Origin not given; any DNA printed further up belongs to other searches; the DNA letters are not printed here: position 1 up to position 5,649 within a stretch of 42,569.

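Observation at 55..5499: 1.8k-aa pseudokinase - STAND NTPase - TPR - GAF - GGDEF - GAF fusion encoded head-on among core genes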

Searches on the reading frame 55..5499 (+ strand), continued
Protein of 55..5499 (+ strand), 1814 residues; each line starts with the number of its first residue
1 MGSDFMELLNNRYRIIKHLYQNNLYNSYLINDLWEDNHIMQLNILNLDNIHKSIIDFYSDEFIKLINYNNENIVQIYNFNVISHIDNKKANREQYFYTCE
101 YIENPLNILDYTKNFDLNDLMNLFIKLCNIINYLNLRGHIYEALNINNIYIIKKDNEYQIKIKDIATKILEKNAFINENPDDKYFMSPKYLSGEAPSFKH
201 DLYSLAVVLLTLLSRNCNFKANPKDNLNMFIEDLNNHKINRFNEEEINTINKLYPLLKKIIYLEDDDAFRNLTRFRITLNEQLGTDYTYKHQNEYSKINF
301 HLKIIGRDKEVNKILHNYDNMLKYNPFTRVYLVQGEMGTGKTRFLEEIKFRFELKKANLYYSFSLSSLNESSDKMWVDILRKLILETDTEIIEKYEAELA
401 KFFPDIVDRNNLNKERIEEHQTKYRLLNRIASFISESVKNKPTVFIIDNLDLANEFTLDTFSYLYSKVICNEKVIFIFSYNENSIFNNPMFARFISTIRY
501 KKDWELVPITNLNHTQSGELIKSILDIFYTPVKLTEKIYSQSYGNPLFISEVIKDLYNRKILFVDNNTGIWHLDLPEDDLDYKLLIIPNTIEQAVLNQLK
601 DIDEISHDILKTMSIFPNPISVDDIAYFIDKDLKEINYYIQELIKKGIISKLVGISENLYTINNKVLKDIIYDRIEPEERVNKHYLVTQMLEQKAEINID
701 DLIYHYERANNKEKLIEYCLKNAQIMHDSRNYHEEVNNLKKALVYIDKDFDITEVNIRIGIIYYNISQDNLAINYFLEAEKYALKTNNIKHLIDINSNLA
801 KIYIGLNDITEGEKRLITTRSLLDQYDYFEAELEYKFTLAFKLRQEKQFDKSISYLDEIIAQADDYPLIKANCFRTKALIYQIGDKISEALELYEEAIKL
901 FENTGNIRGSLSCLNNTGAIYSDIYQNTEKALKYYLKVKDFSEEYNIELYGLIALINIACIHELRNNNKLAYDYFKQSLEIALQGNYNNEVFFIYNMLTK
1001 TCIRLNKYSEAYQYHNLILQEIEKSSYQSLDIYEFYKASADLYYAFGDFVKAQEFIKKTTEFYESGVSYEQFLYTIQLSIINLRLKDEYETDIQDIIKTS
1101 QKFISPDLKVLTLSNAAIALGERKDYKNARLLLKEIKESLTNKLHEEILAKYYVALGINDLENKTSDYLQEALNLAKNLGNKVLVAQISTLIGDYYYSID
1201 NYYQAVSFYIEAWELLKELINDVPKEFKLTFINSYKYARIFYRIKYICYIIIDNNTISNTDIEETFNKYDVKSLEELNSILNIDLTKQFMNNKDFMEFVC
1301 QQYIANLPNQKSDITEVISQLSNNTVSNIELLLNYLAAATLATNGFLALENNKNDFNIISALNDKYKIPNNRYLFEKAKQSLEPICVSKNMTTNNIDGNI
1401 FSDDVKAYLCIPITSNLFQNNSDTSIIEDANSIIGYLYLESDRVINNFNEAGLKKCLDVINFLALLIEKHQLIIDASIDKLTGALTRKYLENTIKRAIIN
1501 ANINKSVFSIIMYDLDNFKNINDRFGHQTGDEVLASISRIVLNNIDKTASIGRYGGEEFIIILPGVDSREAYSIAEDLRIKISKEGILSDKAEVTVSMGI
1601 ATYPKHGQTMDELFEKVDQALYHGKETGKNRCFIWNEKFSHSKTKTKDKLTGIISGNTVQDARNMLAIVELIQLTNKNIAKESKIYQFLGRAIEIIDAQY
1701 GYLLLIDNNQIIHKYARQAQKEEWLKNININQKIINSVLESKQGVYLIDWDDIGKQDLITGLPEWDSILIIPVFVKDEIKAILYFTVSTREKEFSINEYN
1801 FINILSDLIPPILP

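Call 10: find_homologous_proteins(query=window:55-5499:+, max_evalue=1e-10)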
Query window:55-5499:+ (1814 aa): 152 proteins with E <= 1e-10 among 8000 candidates; the best 120 are listed.
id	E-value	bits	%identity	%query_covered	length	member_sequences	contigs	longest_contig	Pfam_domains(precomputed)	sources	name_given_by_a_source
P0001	0.0e+0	3965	100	100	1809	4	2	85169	PF00069.32,PF13185.13,PF13424.13,PF13401.13,PF00990.27,PF13191.13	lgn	-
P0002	0.0e+0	2254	58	100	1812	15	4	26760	PF00069.32,PF13424.13,PF13401.13,PF00990.27,PF07719.24,PF13191.13,PF13374.13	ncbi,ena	-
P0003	0.0e+0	1875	50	100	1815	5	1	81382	PF07714.24,PF00069.32,PF13185.13,PF13424.13,PF13401.13,PF00990.27,PF13191.13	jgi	-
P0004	0.0e+0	1862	50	100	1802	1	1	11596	PF00069.32,PF13424.13,PF13401.13,PF00990.27,PF13191.13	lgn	-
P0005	0.0e+0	1856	49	100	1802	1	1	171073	PF01590.33,PF13424.13,PF00990.27,PF13191.13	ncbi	-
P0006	0.0e+0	1831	48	100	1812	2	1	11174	PF07714.24,PF00069.32,PF13185.13,PF01590.33,PF13424.13,PF13401.13,PF00990.27,PF07719.24,PF13191.13,PF13374.13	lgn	-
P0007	0.0e+0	1816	48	100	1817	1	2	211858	PF07714.24,PF00069.32,PF13185.13,PF25058.2,PF01590.33,PF13424.13,PF13401.13,PF13428.13,PF00990.27,PF07719.24,PF13191.13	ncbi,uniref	ncbi:diguanylate cyclase [Clostridium sp.]|uniref:diguanylate cyclase n=1 Tax=Clostridium sp. TaxID=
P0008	0.0e+0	1808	48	100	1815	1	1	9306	PF07714.24,PF00069.32,PF13185.13,PF01590.33,PF13424.13,PF00990.27,PF13191.13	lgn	-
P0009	0.0e+0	1783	47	100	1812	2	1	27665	PF07714.24,PF00069.32,PF13185.13,PF01590.33,PF13424.13,PF13401.13,PF00990.27,PF07719.24,PF13191.13,PF13374.13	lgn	-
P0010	0.0e+0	1696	47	100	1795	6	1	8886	PF00069.32,PF13185.13,PF17874.8,PF01590.33,PF13424.13,PF13401.13,PF00990.27,PF13191.13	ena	-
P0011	0.0e+0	1667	45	100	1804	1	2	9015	PF00069.32,PF13185.13,PF13424.13,PF14938.13,PF13401.13,PF00990.27,PF13191.13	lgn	-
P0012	0.0e+0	1657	46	100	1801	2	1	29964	PF17874.8,PF01590.33,PF13424.13,PF13401.13,PF00990.27,PF07719.24,PF13191.13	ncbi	-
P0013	0.0e+0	1648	45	100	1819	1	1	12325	PF13176.13,PF13401.13,PF13428.13,PF00990.27,PF13191.13,PF13374.13,PF07714.24,PF00069.32,PF17874.8,PF01590.33,PF00515.35,PF13424.13,PF13432.13,PF07719.24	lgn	-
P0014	0.0e+0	1626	46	100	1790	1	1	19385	PF00069.32,PF13185.13,PF17874.8,PF01590.33,PF13424.13,PF13492.13,PF13401.13,PF00990.27,PF13191.13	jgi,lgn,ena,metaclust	metaclust:\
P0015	0.0e+0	1582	44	100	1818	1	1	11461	PF10602.16,PF07714.24,PF00069.32,PF17874.8,PF00515.35,PF13424.13,PF13401.13,PF00990.27,PF07719.24,PF13191.13,PF13374.13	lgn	-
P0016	0.0e+0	1529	44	100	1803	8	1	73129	PF07714.24,PF00069.32,PF13185.13,PF17874.8,PF01590.33,PF00515.35,PF13424.13,PF00990.27,PF07719.24,PF13191.13,PF13374.13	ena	-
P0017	0.0e+0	1521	42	100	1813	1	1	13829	PF07714.24,PF00069.32,PF13185.13,PF17874.8,PF01590.33,PF13424.13,PF13401.13,PF00990.27,PF07719.24,PF13191.13,PF13374.13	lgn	-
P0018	0.0e+0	1479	41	100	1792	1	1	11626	PF07714.24,PF00069.32,PF01590.33,PF13424.13,PF13401.13,PF00990.27,PF13191.13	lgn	-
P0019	0.0e+0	1472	42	99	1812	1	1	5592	PF13414.13,PF13176.13,PF13401.13,PF13428.13,PF00990.27,PF13191.13,PF13374.13,PF14559.13,PF17874.8,PF00515.35,PF13424.13,PF14938.13,PF07719.24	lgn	-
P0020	0.0e+0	1469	43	100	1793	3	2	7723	PF07714.24,PF00069.32,PF17874.8,PF01590.33,PF00515.35,PF13424.13,PF00990.27,PF07719.24,PF13191.13,PF13374.13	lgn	-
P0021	0.0e+0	1459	40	100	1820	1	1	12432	PF00069.32,PF13185.13,PF17874.8,PF01590.33,PF13424.13,PF13401.13,PF13428.13,PF00990.27,PF07719.24,PF13191.13,PF13374.13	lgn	-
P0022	0.0e+0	1455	43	100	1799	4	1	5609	PF13185.13,PF13428.13,PF00990.27,PF13191.13,PF13374.13,PF07714.24,PF00069.32,PF17874.8,PF01590.33,PF00515.35,PF13424.13,PF07719.24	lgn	-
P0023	0.0e+0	1426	42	99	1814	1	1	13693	PF00069.32,PF13424.13,PF13401.13,PF00990.27,PF07719.24,PF13191.13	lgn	-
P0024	0.0e+0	1417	40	99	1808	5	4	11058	PF13185.13,PF13424.13,PF14938.13,PF13401.13,PF00990.27,PF07719.24,PF13191.13,PF13374.13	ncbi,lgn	-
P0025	0.0e+0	1392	39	100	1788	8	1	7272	PF13185.13,PF13176.13,PF13401.13,PF00990.27,PF13191.13,PF13374.13,PF07714.24,PF00069.32,PF17874.8,PF01590.33,PF00515.35,PF13424.13,PF13181.13,PF07719.24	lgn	-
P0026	0.0e+0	1377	38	100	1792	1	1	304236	PF10602.16,PF07714.24,PF00069.32,PF13185.13,PF17874.8,PF13424.13,PF00990.27,PF07719.24,PF13191.13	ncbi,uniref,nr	ncbi:diguanylate cyclase [Paucisalibacillus sp. EB02]|uniref:diguanylate cyclase n=1 Tax=Paucisaliba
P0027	0.0e+0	1350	38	99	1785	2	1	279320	PF07714.24,PF00069.32,PF13185.13,PF13424.13,PF13401.13,PF00990.27,PF13191.13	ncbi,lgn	-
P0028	0.0e+0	1291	38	100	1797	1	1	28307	PF13185.13,PF01590.33,PF13424.13,PF00990.27,PF07719.24,PF13191.13,PF13374.13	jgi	jgi:diguanylate cyclase (GGDEF)-like protein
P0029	0.0e+0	1174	35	100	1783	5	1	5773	PF00069.32,PF13185.13,PF01590.33,PF13424.13,PF13401.13,PF00990.27,PF13181.13,PF07719.24,PF13191.13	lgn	-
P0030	0.0e+0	1148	36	100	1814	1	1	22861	PF13185.13,PF13401.13,PF13428.13,PF00990.27,PF13191.13,PF13374.13,PF07714.24,PF00069.32,PF00515.35,PF13424.13,PF13181.13,PF07719.24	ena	-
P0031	0.0e+0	1148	37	100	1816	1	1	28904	PF13185.13,PF13176.13,PF13401.13,PF13428.13,PF00990.27,PF13191.13,PF13374.13,PF07714.24,PF00069.32,PF01590.33,PF00515.35,PF13424.13,PF13181.13,PF07719.24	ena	-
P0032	0.0e+0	1144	36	100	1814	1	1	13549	PF13401.13,PF13428.13,PF00990.27,PF13191.13,PF13374.13,PF07714.24,PF00069.32,PF17874.8,PF00515.35,PF13424.13,PF13181.13,PF07719.24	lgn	-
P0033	0.0e+0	1138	35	100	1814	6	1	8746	PF13185.13,PF13401.13,PF00990.27,PF13191.13,PF13374.13,PF07714.24,PF00069.32,PF01590.33,PF00515.35,PF13424.13,PF13181.13,PF07719.24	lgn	-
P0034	0.0e+0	1136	36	100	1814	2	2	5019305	PF07714.24,PF00069.32,PF17874.8,PF13424.13,PF00990.27,PF13181.13,PF07719.24,PF13191.13,PF13374.13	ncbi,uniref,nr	ncbi:diguanylate cyclase [Clostridium tagluense]|uniref:diguanylate cyclase n=1 Tax=Clostridium tagl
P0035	0.0e+0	1134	35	100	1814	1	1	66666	PF07714.24,PF00069.32,PF13185.13,PF13424.13,PF13401.13,PF00990.27,PF13191.13,PF13374.13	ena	-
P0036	0.0e+0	1133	36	100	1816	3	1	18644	PF07714.24,PF00069.32,PF13185.13,PF13424.13,PF13401.13,PF00990.27,PF13191.13,PF13374.13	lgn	-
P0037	0.0e+0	1131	35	100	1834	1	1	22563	PF13185.13,PF13401.13,PF13428.13,PF00990.27,PF13191.13,PF13374.13,PF07714.24,PF00069.32,PF17874.8,PF00515.35,PF13424.13,PF13181.13,PF07719.24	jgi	jgi:diguanylate cyclase (GGDEF)-like protein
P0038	0.0e+0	1130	35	100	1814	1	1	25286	PF13185.13,PF13401.13,PF00990.27,PF13191.13,PF13374.13,PF07714.24,PF00069.32,PF17874.8,PF00515.35,PF13424.13,PF13181.13,PF07719.24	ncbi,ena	-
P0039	0.0e+0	1129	36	100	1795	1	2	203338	PF07714.24,PF00069.32,PF17874.8,PF00515.35,PF13424.13,PF13401.13,PF00990.27,PF07719.24,PF13191.13,PF13374.13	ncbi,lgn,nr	ncbi:diguanylate cyclase domain protein [Clostridiales bacterium oral taxon 876 str. F0540]|nr:digua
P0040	0.0e+0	1127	35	100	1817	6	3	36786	PF00069.32,PF13185.13,PF01590.33,PF13424.13,PF13401.13,PF00990.27,PF07719.24,PF13191.13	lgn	-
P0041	0.0e+0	1117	35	100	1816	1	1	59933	PF07714.24,PF00069.32,PF13185.13,PF13424.13,PF13401.13,PF00990.27,PF13191.13,PF13374.13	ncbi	ncbi:diguanylate cyclase [Clostridium sp.]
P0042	0.0e+0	1117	36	100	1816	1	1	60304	PF07714.24,PF00069.32,PF13185.13,PF17874.8,PF13424.13,PF00990.27,PF13181.13,PF13191.13,PF13374.13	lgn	-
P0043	0.0e+0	1112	36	100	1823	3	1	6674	PF07714.24,PF00069.32,PF13185.13,PF13424.13,PF13176.13,PF13428.13,PF00990.27,PF13181.13,PF07719.24,PF13191.13,PF13374.13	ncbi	ncbi:MAG: diguanylate cyclase (GGDEF)-like protein [Clostridium sp.]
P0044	0.0e+0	1112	35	100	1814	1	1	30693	PF13176.13,PF13428.13,PF00990.27,PF13191.13,PF13374.13,PF07714.24,PF00069.32,PF17874.8,PF00515.35,PF13424.13,PF13181.13,PF07719.24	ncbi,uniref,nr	ncbi:diguanylate cyclase [Clostridium sp. CF012]|uniref:diguanylate cyclase n=1 Tax=Clostridium sp. 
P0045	0.0e+0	1110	35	100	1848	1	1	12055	PF07714.24,PF00069.32,PF00515.35,PF13424.13,PF13401.13,PF00990.27,PF13181.13,PF07719.24,PF13191.13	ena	-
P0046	0.0e+0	1109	35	100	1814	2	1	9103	PF10602.16,PF13185.13,PF13176.13,PF13401.13,PF13428.13,PF00990.27,PF13191.13,PF13374.13,PF07714.24,PF00069.32,PF00515.35,PF13424.13,PF13181.13,PF07719.24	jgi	jgi:diguanylate cyclase (GGDEF)-like protein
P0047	0.0e+0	1107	35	100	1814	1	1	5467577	PF07714.24,PF00069.32,PF13185.13,PF13424.13,PF00990.27,PF13191.13,PF13374.13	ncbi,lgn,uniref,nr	ncbi:diguanylate cyclase [Clostridium estertheticum]|uniref:diguanylate cyclase n=1 Tax=Clostridium 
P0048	0.0e+0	1106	35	100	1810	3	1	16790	PF07714.24,PF00069.32,PF13424.13,PF13401.13,PF00990.27,PF13181.13,PF07719.24,PF13191.13,PF13374.13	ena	-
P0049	0.0e+0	1102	36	100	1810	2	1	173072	PF13176.13,PF13401.13,PF13428.13,PF00990.27,PF13191.13,PF13374.13,PF07714.24,PF00069.32,PF17874.8,PF00515.35,PF13424.13,PF13181.13,PF07719.24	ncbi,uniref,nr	ncbi:diguanylate cyclase [Clostridium sp. SYSU_GA19001]|uniref:diguanylate cyclase n=1 Tax=Clostridi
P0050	0.0e+0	1097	35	100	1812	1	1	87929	PF13185.13,PF13176.13,PF13401.13,PF13428.13,PF00990.27,PF13191.13,PF13374.13,PF07714.24,PF00069.32,PF17874.8,PF13424.13,PF13181.13,PF07719.24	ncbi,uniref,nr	ncbi:diguanylate cyclase [Clostridium sp. CS001]|uniref:diguanylate cyclase n=1 Tax=Clostridium sp. 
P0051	0.0e+0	1088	35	100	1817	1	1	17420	PF13185.13,PF13401.13,PF00990.27,PF13191.13,PF13374.13,PF07714.24,PF00069.32,PF17874.8,PF01590.33,PF13424.13,PF13181.13,PF07719.24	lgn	-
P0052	0.0e+0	1082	34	100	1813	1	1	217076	PF13176.13,PF13401.13,PF00990.27,PF13191.13,PF13374.13,PF07714.24,PF00069.32,PF01590.33,PF13424.13,PF14938.13,PF13181.13,PF07719.24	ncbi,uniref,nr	ncbi:diguanylate cyclase [Clostridium sp. CF012]|uniref:diguanylate cyclase n=1 Tax=Clostridium sp. 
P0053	0.0e+0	1080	34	100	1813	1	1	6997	PF13176.13,PF13401.13,PF13428.13,PF00990.27,PF13191.13,PF13374.13,PF07714.24,PF00069.32,PF17874.8,PF00515.35,PF13424.13,PF13181.13,PF07719.24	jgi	jgi:diguanylate cyclase (GGDEF)-like protein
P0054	0.0e+0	1078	35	100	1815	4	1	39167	PF10602.16,PF07714.24,PF00069.32,PF13185.13,PF13424.13,PF13401.13,PF00990.27,PF13191.13,PF13374.13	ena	-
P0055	0.0e+0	1072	35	100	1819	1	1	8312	PF07714.24,PF00069.32,PF17874.8,PF13424.13,PF00990.27,PF07719.24,PF13191.13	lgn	-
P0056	0.0e+0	1070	34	100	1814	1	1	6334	PF10602.16,PF13176.13,PF13401.13,PF13428.13,PF00990.27,PF13191.13,PF13374.13,PF07714.24,PF00069.32,PF17874.8,PF13424.13,PF13181.13,PF07719.24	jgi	jgi:diguanylate cyclase (GGDEF)-like protein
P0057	0.0e+0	1067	35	100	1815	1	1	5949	PF07714.24,PF00069.32,PF01590.33,PF13424.13,PF13176.13,PF13401.13,PF00990.27,PF13191.13,PF13374.13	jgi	jgi:diguanylate cyclase (GGDEF)-like protein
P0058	0.0e+0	1066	34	100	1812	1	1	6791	PF13176.13,PF13401.13,PF13428.13,PF00990.27,PF13191.13,PF13374.13,PF07714.24,PF00069.32,PF17874.8,PF00515.35,PF13424.13,PF13181.13,PF07719.24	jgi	jgi:diguanylate cyclase (GGDEF)-like protein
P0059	0.0e+0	1065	34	100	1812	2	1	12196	PF07714.24,PF00069.32,PF13185.13,PF13424.13,PF00990.27,PF07719.24,PF13191.13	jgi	jgi:diguanylate cyclase (GGDEF)-like protein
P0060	0.0e+0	1064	35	100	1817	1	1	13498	PF07714.24,PF00069.32,PF13185.13,PF01590.33,PF13424.13,PF13176.13,PF13401.13,PF00990.27,PF07719.24,PF13191.13,PF13374.13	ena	-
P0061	0.0e+0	1062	34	100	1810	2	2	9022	PF10602.16,PF13176.13,PF13401.13,PF13428.13,PF00990.27,PF13191.13,PF07714.24,PF00069.32,PF17874.8,PF00515.35,PF13424.13,PF13181.13,PF07719.24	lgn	-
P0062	0.0e+0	1057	34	100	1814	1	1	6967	PF07714.24,PF00069.32,PF13424.13,PF00990.27,PF13191.13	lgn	-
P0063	0.0e+0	1056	35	100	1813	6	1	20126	PF07714.24,PF00069.32,PF00515.35,PF13424.13,PF13401.13,PF00990.27,PF13181.13,PF07719.24,PF13191.13,PF13374.13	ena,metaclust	metaclust:\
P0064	0.0e+0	1056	35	100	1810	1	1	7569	PF13185.13,PF13176.13,PF13401.13,PF00990.27,PF13191.13,PF13374.13,PF07714.24,PF00069.32,PF01590.33,PF00515.35,PF13424.13,PF14938.13,PF13181.13,PF07719.24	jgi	-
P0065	0.0e+0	1056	36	100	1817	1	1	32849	PF07714.24,PF00069.32,PF13424.13,PF00990.27,PF01637.25,PF07719.24,PF13191.13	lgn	-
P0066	0.0e+0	1055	36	100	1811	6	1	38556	PF13176.13,PF00990.27,PF13191.13,PF13374.13,PF07714.24,PF00069.32,PF17874.8,PF00515.35,PF13424.13,PF13432.13,PF13181.13,PF07719.24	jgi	-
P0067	0.0e+0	1055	35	100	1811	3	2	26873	PF07714.24,PF00069.32,PF13424.13,PF13401.13,PF13428.13,PF00990.27,PF13191.13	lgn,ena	-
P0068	0.0e+0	1055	35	100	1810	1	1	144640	PF07714.24,PF00069.32,PF13424.13,PF13401.13,PF00990.27,PF13191.13,PF13374.13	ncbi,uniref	ncbi:MAG: diguanylate cyclase [Clostridium sp.]|uniref:diguanylate cyclase n=1 Tax=Clostridium sp. T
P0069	0.0e+0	1028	34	100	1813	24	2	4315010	PF07714.24,PF00069.32,PF00515.35,PF13424.13,PF13401.13,PF00990.27,PF07719.24,PF13191.13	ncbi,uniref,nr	ncbi:diguanylate cyclase [Clostridium estertheticum]|uniref:diguanylate cyclase n=1 Tax=Clostridium 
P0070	0.0e+0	1027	35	100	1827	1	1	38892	PF07714.24,PF00069.32,PF00515.35,PF13424.13,PF13401.13,PF00990.27,PF13181.13,PF07719.24,PF13191.13,PF13374.13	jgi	-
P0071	3.0e-297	1008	34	100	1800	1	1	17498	PF13185.13,PF13176.13,PF13401.13,PF13428.13,PF00990.27,PF13191.13,PF07714.24,PF00069.32,PF17874.8,PF00515.35,PF13424.13,PF07719.24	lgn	-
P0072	1.8e-295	1002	33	99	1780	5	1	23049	PF07714.24,PF00069.32,PF13185.13,PF17874.8,PF01590.33,PF13424.13,PF00990.27,PF13181.13,PF07719.24,PF13191.13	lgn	-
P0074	2.4e-265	902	33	99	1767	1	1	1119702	PF07714.24,PF00069.32,PF01590.33,PF13424.13,PF13401.13,PF00990.27,PF13181.13,PF07719.24,PF13191.13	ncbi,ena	-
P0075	1.1e-255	870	31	100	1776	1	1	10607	PF07714.24,PF00069.32,PF13424.13,PF13176.13,PF14938.13,PF13401.13,PF00990.27,PF13181.13,PF07719.24,PF13191.13,PF13374.13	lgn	-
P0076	1.7e-224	766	30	99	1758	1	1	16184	PF07714.24,PF00069.32,PF13424.13,PF13401.13,PF00990.27,PF13191.13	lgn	-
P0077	1.5e-222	760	30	100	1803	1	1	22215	PF13424.13,PF00990.27,PF07719.24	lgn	-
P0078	1.2e-214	734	30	100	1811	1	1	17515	PF13424.13,PF13401.13,PF00990.27,PF13191.13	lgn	-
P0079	2.4e-204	700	29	100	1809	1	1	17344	PF10602.16,PF00069.32,PF13185.13,PF00515.35,PF13424.13,PF13176.13,PF13401.13,PF00990.27,PF13181.13,PF07719.24,PF13191.13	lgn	-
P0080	8.8e-199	681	29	100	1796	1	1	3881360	PF00069.32,PF00515.35,PF13424.13,PF13176.13,PF13401.13,PF00990.27,PF13181.13,PF07719.24,PF13191.13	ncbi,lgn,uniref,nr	ncbi:diguanylate cyclase [Proteiniborus sp. MB09-C3]|uniref:diguanylate cyclase n=1 Tax=Proteiniboru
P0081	1.5e-196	674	29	100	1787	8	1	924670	PF24883.3,PF13424.13,PF13401.13,PF00990.27,PF13191.13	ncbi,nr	ncbi:diguanylate cyclase [Clostridium acetobutylicum]|nr:diguanylate cyclase [Clostridium acetobutyl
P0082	2.5e-194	666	29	99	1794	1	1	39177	PF13176.13,PF13401.13,PF13428.13,PF00990.27,PF13191.13,PF13374.13,PF00069.32,PF17874.8,PF00515.35,PF13424.13,PF14938.13,PF13181.13,PF07719.24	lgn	-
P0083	1.0e-193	664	27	100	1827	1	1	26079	PF10602.16,PF13414.13,PF13401.13,PF13428.13,PF00990.27,PF13191.13,PF07714.24,PF00069.32,PF17874.8,PF00515.35,PF13424.13,PF14938.13,PF13181.13,PF07719.24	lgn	-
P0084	1.1e-193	664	28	100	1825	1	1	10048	PF24885.2,PF13401.13,PF00990.27,PF13191.13,PF07714.24,PF00069.32,PF17874.8,PF00515.35,PF13424.13,PF14938.13,PF13429.13,PF13181.13,PF07719.24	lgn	-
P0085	1.3e-188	647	29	99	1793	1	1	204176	PF13176.13,PF13401.13,PF00990.27,PF13191.13,PF13374.13,PF07714.24,PF00069.32,PF17874.8,PF00515.35,PF13424.13,PF14938.13,PF13181.13,PF07719.24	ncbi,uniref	ncbi:diguanylate cyclase [Caloranaerobacter sp. DY30410]|uniref:diguanylate cyclase n=1 Tax=Calorana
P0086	2.6e-187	643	28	100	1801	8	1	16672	PF10602.16,PF13176.13,PF13428.13,PF00990.27,PF13191.13,PF13374.13,PF07714.24,PF00069.32,PF17874.8,PF00515.35,PF13424.13,PF14938.13,PF13181.13,PF07719.24,PF13174.13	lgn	-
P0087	1.7e-181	624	29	100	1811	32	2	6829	PF10602.16,PF25063.1,PF13176.13,PF13428.13,PF00990.27,PF13191.13,PF07714.24,PF00069.32,PF17874.8,PF00515.35,PF13424.13,PF14938.13,PF13181.13,PF07719.24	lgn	-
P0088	9.3e-177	608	28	100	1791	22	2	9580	PF07714.24,PF00069.32,PF17874.8,PF00515.35,PF13424.13,PF14938.13,PF00990.27,PF13181.13,PF07719.24,PF13191.13,PF13374.13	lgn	-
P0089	1.6e-174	601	27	100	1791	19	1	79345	PF00069.32,PF13185.13,PF17874.8,PF00515.35,PF13424.13,PF14938.13,PF00990.27,PF13181.13,PF07719.24,PF13191.13,PF13374.13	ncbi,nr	ncbi:MAG: diguanylate cyclase [Tissierellia bacterium]|nr:diguanylate cyclase [Tissierellia bacteriu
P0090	1.2e-171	591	29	100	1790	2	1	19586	PF07714.24,PF00069.32,PF00515.35,PF13424.13,PF00990.27,PF07719.24,PF13191.13,PF13374.13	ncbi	-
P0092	1.2e-155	538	26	99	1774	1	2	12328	PF00990.27,PF13191.13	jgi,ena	-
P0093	6.5e-155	536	27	100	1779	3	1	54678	PF00069.32,PF00515.35,PF13424.13,PF00990.27,PF01637.25,PF13181.13,PF07719.24,PF13191.13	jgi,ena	-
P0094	1.5e-154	535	27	100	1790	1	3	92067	PF00069.32,PF13185.13,PF13424.13,PF14938.13,PF00990.27,PF13191.13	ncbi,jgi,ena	ncbi:MAG: diguanylate cyclase [Tissierellaceae bacterium]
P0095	3.0e-153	530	28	100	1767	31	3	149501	PF13424.13,PF00990.27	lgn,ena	-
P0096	2.2e-150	521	34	28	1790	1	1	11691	PF00069.32,PF24883.3,PF13424.13,PF13401.13,PF00990.27,PF13191.13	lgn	-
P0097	3.6e-147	510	27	100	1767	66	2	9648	PF13424.13,PF00990.27,PF13191.13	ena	-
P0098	2.1e-146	508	25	99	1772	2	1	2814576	PF00990.27,PF13191.13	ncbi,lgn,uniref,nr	ncbi:diguanylate cyclase [Treponema sp. OMZ 788]|uniref:diguanylate cyclase n=1 Tax=Treponema sp. OM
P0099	1.4e-143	498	27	100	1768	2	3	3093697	PF13424.13,PF00990.27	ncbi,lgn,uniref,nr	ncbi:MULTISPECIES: diguanylate cyclase [unclassified Treponema]|uniref:diguanylate cyclase n=1 Tax=u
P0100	6.1e-143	496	27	100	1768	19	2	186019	PF13424.13,PF00990.27,PF07719.24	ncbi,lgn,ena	-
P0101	2.0e-141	491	26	52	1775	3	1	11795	PF00990.27,PF13191.13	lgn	-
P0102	2.0e-141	491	32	34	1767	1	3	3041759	PF17874.8,PF13424.13,PF00990.27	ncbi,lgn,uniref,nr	ncbi:diguanylate cyclase [Treponema sp. OMZ 792]|uniref:diguanylate cyclase n=1 Tax=unclassified Tre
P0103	2.8e-141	491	27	100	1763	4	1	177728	PF13424.13,PF00990.27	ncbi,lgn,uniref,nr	ncbi:diguanylate cyclase (GGDEF)-like protein [Acetoanaerobium pronyense]|uniref:Diguanylate cyclase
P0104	1.3e-132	462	34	21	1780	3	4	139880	PF00990.27,PF13191.13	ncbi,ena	-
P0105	3.3e-130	454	28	79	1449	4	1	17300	PF13424.13,PF00990.27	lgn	-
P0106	1.7e-126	442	27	100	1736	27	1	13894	PF13424.13,PF00990.27,PF13191.13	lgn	-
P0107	2.3e-104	368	36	24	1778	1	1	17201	PF13185.13,PF17874.8,PF00515.35,PF13424.13,PF00990.27,PF13181.13,PF13191.13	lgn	-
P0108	1.9e-101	359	26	81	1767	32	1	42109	PF17874.8,PF13424.13,PF00990.27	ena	-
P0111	6.8e-37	145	34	11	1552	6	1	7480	PF07714.24,PF00069.32,PF01590.33,PF00990.27,PF13191.13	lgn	-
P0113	1.7e-35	140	32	14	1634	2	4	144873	PF25503.1,PF07714.24,PF00069.32,PF13185.13,PF01590.33,PF13492.13,PF00990.27,PF13191.13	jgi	-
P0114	8.8e-35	138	32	13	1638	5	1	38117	PF25503.1,PF07714.24,PF00069.32,PF13185.13,PF01590.33,PF13492.13,PF00990.27,PF13191.13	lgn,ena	-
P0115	3.2e-34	136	33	13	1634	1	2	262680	PF07714.24,PF00069.32,PF13185.13,PF01590.33,PF13492.13,PF00990.27,PF13191.13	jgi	-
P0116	4.7e-33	132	24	25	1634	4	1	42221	PF07714.24,PF00069.32,PF13185.13,PF01590.33,PF00990.27,PF13191.13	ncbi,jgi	-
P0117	9.7e-32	127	29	14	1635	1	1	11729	PF07714.24,PF00069.32,PF13185.13,PF01590.33,PF13492.13,PF00990.27,PF13191.13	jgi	-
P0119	1.0e-30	124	32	13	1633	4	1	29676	PF25503.1,PF07714.24,PF00069.32,PF13185.13,PF01590.33,PF00990.27,PF13191.13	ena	-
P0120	1.5e-28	117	21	39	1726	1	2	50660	PF13185.13,PF13492.13,PF13428.13,PF13191.13,PF13374.13,PF07714.24,PF00069.32,PF01590.33,PF00515.35,PF13424.13,PF13181.13,PF07228.18,PF07719.24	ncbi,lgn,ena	-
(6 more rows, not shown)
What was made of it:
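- Closest known: TOMM system kinase/cyclase fusion protein. Same: P0120 is a PK-AAA_16-GAF-SpoIIE relative (call 10).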
